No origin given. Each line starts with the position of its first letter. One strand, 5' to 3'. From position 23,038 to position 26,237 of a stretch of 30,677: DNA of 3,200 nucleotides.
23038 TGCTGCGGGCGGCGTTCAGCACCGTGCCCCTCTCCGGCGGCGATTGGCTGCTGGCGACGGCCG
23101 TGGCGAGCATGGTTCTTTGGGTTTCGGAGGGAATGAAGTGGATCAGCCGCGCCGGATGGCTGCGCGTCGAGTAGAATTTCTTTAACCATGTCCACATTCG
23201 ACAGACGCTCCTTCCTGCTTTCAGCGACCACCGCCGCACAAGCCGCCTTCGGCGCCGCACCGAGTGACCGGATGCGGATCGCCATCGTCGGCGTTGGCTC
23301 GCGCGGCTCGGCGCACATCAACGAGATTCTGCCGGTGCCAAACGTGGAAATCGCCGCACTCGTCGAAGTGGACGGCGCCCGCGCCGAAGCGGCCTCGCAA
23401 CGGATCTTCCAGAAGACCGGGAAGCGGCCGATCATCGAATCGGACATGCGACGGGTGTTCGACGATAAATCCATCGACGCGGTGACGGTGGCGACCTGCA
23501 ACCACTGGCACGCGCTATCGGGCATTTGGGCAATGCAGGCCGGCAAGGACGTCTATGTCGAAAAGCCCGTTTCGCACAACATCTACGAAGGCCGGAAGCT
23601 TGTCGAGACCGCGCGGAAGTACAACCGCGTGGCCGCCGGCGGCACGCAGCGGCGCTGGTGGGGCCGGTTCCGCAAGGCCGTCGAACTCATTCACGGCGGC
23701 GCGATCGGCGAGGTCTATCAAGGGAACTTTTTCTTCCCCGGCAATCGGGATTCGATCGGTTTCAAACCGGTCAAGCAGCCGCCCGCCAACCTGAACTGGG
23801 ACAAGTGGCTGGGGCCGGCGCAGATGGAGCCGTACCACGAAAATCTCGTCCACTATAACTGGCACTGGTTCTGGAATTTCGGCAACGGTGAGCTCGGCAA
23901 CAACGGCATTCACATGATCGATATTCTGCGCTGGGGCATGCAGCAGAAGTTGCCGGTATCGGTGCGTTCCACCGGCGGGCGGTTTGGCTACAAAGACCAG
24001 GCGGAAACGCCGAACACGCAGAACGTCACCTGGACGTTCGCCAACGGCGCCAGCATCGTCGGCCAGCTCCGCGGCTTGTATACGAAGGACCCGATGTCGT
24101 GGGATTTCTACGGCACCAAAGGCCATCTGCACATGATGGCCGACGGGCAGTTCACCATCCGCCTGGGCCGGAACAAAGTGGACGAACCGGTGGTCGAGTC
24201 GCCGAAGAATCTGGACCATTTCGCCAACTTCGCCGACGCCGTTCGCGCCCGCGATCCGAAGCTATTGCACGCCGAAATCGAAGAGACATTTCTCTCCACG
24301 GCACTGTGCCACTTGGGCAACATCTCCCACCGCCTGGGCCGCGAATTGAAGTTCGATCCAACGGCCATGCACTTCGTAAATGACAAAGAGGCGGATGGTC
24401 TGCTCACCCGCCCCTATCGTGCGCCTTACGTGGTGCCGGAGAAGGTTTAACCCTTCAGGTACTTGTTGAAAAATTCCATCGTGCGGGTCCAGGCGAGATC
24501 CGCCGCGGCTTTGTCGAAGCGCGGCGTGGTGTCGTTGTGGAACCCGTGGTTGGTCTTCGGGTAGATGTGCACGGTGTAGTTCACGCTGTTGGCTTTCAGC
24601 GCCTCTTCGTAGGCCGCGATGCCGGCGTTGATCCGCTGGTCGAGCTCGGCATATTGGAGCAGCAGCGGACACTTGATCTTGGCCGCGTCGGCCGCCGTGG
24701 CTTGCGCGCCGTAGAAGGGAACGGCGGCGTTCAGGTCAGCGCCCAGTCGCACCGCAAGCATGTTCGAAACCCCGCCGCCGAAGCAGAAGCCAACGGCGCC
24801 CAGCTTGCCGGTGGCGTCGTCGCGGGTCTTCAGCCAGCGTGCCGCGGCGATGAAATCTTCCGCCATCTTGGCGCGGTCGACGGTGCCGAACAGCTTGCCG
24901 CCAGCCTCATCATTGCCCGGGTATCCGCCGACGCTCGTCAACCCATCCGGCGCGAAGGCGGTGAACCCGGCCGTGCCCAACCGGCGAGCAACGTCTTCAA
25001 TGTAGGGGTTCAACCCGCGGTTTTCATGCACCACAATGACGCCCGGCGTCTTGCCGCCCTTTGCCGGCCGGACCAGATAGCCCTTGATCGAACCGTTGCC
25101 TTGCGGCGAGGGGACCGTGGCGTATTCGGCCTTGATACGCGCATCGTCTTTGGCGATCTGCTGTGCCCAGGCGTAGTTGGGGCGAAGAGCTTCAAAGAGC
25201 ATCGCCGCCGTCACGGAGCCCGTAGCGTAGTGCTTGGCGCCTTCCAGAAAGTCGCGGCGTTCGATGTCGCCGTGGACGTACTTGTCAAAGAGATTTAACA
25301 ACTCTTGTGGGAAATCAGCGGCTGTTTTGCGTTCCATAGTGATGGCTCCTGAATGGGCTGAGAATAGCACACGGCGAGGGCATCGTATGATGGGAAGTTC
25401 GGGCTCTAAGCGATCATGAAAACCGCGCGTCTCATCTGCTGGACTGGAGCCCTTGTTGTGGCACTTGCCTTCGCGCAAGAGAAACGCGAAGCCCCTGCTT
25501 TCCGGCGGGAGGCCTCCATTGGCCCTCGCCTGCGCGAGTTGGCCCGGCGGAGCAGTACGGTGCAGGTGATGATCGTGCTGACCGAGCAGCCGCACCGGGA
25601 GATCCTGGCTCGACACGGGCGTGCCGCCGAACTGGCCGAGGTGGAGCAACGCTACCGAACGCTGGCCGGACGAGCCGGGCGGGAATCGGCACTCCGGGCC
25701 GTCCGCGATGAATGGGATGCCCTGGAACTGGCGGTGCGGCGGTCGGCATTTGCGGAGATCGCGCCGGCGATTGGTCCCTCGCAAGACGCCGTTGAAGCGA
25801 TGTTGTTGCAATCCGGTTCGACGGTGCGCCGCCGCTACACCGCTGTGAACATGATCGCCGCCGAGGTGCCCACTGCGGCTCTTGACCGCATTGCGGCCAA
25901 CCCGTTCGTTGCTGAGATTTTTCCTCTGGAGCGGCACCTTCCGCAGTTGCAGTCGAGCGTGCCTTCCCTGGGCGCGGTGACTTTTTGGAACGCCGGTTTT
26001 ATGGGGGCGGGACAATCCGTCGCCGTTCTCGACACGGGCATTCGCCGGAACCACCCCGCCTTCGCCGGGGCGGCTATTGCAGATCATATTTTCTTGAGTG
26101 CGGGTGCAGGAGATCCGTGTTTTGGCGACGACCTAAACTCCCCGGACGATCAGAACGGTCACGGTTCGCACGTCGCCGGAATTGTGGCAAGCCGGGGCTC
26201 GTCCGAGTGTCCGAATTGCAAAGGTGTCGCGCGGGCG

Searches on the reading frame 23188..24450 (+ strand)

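Call 4: search_protein_families(library=pfam, proteins=[window:23188-24450:+], max_evalue=0.01)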
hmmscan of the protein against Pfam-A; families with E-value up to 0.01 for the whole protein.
window:23188-24450:+ (420 aa): 4 families
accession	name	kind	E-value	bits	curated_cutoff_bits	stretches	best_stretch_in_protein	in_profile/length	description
PF19051.5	GFO_IDH_MocA_C2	-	4.1e-29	102.3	23.3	1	195-415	45-253/254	Oxidoreductase family, C-terminal alpha/beta domain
PF01408.29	GFO_IDH_MocA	-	4.5e-18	66.5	24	1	29-149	1-116/120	Oxidoreductase family, NAD-binding Rossmann fold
PF22725.1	GFO_IDH_MocA_C3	-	1.6e-13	51.1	27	1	161-314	1-123/124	GFO/IDH/MocA C-terminal domain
PF02894.22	GFO_IDH_MocA_C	-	0.00032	21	22.9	1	211-315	27-128/218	Oxidoreductase family, C-terminal alpha/beta domain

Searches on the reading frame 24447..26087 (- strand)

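Call 4: search_protein_families(library=pfam, proteins=[window:24447-26087:-], max_evalue=0.01)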
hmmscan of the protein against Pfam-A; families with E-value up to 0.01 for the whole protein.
window:24447-26087:- (546 aa): 7 families
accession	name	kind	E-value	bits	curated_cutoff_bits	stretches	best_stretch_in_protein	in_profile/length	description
PF01738.24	DLH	-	2.5e-45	155.2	21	1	334-544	1-217/217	Dienelactone hydrolase family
PF23678.1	YqhI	-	2.1e-18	65.8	27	1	251-284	1-34/36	YqhI-like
PF00326.27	Peptidase_S9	-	7.3e-08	32.6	22.6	1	463-535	135-207/213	Prolyl oligopeptidase family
PF02129.25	Peptidase_S15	-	2.4e-05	24.6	23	1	338-466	9-134/262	X-Pro dipeptidyl-peptidase (S15 family)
PF08840.17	BAAT_C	-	0.00013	22.5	20.9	0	412-473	6-67/210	BAAT / Acyl-CoA thioester hydrolase C terminal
PF07859.19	Abhydrolase_3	-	0.0023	18.1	25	0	473-517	166-209/210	alpha/beta hydrolase fold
PF12146.15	Hydrolase_4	-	0.0093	15.7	27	0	461-520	180-238/239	Serine aminopeptidase, S33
